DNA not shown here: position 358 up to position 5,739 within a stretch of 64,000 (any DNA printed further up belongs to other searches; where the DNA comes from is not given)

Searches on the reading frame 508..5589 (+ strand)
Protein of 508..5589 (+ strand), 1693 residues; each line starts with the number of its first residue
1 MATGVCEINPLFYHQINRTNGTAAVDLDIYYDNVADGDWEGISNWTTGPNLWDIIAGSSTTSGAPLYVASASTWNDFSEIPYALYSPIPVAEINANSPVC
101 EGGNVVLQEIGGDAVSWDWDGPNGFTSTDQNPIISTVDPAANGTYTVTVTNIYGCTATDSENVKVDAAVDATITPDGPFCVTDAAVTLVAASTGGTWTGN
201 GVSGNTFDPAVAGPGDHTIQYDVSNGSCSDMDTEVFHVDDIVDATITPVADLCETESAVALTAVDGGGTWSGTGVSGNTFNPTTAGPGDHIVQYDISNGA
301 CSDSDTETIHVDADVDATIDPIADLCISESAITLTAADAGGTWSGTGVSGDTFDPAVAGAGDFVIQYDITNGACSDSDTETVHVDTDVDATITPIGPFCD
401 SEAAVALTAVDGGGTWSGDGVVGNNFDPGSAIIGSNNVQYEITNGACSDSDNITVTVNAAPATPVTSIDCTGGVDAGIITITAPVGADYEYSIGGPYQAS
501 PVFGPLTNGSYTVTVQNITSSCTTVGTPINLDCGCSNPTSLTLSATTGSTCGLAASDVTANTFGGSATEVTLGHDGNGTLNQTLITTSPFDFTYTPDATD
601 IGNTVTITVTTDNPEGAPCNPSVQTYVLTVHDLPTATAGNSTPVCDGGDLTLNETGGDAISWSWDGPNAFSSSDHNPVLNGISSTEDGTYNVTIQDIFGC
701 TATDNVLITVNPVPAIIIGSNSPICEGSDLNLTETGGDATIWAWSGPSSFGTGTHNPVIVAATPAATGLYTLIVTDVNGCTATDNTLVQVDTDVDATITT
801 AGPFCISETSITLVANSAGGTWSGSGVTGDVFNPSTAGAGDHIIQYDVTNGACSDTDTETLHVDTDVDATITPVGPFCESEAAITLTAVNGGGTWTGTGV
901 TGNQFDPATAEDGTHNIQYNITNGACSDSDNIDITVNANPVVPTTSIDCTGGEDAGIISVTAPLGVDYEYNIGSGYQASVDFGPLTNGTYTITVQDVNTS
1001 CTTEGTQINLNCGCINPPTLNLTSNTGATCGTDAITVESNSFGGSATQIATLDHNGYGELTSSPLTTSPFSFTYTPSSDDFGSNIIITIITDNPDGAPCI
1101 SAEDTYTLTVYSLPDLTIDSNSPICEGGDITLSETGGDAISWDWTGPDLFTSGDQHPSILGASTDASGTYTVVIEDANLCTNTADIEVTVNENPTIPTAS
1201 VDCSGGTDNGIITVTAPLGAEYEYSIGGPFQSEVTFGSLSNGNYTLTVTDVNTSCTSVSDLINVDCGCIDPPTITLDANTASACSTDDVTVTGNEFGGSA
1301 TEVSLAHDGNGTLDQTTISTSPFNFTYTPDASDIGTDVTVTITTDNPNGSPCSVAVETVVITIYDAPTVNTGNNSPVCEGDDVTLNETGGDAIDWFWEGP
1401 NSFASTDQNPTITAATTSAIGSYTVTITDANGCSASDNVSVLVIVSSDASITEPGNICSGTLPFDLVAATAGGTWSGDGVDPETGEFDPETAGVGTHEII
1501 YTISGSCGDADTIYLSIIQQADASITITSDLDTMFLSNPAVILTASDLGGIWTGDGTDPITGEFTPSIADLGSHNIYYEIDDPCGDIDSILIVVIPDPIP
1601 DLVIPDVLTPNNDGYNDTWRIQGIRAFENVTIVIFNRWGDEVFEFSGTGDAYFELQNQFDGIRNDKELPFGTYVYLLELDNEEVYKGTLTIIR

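Call 70: search_protein_families(library=pfam, proteins=[window:508-5589:+], max_evalue=0.00001)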
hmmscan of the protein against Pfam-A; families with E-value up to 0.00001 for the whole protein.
window:508-5589:+ (1693 aa): 3 families
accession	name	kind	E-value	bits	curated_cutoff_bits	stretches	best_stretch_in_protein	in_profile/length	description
PF13585.12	CHU_C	-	1.1e-21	77.2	27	1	1604-1691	3-86/86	CHU_C Type IX secretion signal domain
PF19081.6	Ig_7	-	2.6e-12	47.3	27.3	0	1366-1445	3-82/84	Ig-like domain CHU_C associated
PF13895.12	Ig_2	-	2.6e-10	40.8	27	0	111-160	25-74/79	Immunoglobulin domain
